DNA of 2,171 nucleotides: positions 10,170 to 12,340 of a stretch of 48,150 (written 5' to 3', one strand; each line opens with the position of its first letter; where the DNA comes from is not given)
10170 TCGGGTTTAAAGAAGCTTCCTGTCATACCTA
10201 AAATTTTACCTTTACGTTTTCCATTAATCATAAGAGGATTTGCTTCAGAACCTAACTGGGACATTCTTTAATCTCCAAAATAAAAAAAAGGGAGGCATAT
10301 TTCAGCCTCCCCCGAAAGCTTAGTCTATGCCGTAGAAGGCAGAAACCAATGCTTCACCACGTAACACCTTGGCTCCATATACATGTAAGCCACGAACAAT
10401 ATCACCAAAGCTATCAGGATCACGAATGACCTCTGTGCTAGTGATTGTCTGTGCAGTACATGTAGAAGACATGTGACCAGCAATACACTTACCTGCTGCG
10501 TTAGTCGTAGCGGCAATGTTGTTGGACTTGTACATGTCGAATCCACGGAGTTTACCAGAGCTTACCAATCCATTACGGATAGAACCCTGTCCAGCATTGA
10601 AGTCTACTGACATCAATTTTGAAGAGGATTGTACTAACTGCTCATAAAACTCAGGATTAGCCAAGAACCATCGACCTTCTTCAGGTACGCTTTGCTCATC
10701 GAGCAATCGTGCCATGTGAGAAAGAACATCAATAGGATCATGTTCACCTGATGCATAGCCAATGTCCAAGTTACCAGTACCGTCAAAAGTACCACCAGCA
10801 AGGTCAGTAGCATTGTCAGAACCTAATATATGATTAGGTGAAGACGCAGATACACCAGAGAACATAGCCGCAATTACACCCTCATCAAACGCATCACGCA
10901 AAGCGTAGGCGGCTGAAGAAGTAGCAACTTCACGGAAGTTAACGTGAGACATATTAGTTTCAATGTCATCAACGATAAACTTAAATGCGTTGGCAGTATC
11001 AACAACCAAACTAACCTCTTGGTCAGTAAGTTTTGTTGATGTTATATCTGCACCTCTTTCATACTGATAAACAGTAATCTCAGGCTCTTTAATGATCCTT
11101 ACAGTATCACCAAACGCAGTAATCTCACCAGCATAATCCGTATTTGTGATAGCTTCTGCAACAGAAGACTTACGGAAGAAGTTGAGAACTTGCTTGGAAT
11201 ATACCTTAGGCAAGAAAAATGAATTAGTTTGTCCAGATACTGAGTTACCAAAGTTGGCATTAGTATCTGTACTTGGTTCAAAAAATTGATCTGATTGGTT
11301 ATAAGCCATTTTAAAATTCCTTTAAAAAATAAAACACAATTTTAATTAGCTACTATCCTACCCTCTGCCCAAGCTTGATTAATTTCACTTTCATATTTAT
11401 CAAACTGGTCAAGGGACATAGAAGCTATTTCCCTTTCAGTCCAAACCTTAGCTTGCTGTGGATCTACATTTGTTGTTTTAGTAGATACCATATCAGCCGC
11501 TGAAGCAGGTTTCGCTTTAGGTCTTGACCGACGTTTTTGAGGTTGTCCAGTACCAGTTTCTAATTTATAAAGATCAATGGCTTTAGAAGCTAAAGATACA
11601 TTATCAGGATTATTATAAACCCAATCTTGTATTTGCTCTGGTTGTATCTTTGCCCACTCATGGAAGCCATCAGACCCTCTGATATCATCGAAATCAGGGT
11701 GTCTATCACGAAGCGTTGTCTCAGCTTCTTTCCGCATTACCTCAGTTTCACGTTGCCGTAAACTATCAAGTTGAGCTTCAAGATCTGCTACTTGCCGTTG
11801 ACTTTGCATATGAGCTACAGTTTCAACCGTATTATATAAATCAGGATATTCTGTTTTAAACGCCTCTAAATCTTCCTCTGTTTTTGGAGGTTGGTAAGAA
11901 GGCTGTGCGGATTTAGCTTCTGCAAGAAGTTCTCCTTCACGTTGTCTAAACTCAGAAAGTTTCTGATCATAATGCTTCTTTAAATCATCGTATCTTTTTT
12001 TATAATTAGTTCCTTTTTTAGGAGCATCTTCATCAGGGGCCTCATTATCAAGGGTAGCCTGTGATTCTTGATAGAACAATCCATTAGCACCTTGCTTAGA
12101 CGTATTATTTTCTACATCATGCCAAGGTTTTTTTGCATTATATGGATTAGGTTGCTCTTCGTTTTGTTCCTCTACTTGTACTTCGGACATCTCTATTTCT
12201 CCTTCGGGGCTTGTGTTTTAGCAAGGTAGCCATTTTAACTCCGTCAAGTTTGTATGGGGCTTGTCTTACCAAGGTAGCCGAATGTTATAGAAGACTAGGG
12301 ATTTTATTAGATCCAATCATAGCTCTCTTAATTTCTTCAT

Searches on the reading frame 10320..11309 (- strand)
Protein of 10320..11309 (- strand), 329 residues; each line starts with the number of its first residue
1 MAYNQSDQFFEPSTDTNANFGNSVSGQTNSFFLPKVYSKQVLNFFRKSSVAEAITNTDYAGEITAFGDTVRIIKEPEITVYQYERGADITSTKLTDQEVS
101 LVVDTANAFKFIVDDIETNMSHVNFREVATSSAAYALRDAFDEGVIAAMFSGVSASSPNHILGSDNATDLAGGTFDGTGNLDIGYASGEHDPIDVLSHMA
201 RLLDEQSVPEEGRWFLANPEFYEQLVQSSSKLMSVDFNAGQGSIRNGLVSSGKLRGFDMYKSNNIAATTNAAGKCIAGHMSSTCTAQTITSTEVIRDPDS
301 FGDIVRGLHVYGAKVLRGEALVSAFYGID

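Call 8: search_protein_families(library=pfam, proteins=[window:10320-11309:-], max_evalue=0.01)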
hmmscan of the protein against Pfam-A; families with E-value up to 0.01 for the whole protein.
window:10320-11309:- (329 aa): 5 families
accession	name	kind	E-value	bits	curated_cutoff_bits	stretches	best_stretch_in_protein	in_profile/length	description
PF25209.1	Phage_capsid_4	-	2e-10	41.8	27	1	54-318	31-254/262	Phage capsid protein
PF19821.5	Phage_capsid_2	-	1.7e-07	31.2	25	1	78-320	47-285/293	Phage capsid protein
PF21703.3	Gp10A-like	-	0.00021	21.5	27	1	111-284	44-214/279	Major capsid protein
PF03864.22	Phage_cap_E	-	0.0012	18.5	22.9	0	190-265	170-245/329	Phage major capsid protein E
PF11651.14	P22_CoatProtein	-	0.002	17.5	24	0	184-291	136-244/423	P22 coat protein - gene protein 5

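Call 9: search_protein_families(library=phrogs, proteins=[window:10320-11309:-], max_evalue=0.01)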
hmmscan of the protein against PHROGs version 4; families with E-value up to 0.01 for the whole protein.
window:10320-11309:- (329 aa): 2 families
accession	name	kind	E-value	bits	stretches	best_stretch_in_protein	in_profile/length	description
phrog_267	-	head and packaging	7.9e-71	240.3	1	20-323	24-322/410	major head protein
phrog_283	-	head and packaging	1.4e-16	61.9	1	32-288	6-237/385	major head protein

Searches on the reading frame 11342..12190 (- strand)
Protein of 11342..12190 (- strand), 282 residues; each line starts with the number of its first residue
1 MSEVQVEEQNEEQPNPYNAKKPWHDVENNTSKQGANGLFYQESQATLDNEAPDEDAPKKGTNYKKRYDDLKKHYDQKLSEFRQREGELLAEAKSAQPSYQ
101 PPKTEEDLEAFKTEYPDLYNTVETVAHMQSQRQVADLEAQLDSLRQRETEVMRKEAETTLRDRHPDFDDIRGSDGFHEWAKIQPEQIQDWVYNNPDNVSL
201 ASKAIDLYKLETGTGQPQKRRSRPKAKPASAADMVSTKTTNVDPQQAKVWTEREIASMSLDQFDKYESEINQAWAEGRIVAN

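Call 8: search_protein_families(library=pfam, proteins=[window:11342-12190:-], max_evalue=0.01)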
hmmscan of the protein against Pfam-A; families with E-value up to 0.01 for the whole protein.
window:11342-12190:- (282 aa): 0 families

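Call 9: search_protein_families(library=phrogs, proteins=[window:11342-12190:-], max_evalue=0.01)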
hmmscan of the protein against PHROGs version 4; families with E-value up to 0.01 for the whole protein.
window:11342-12190:- (282 aa): 1 family
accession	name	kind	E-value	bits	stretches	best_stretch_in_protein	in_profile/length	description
phrog_13678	-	unknown function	4.1e-69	234.5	1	8-280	9-299/300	-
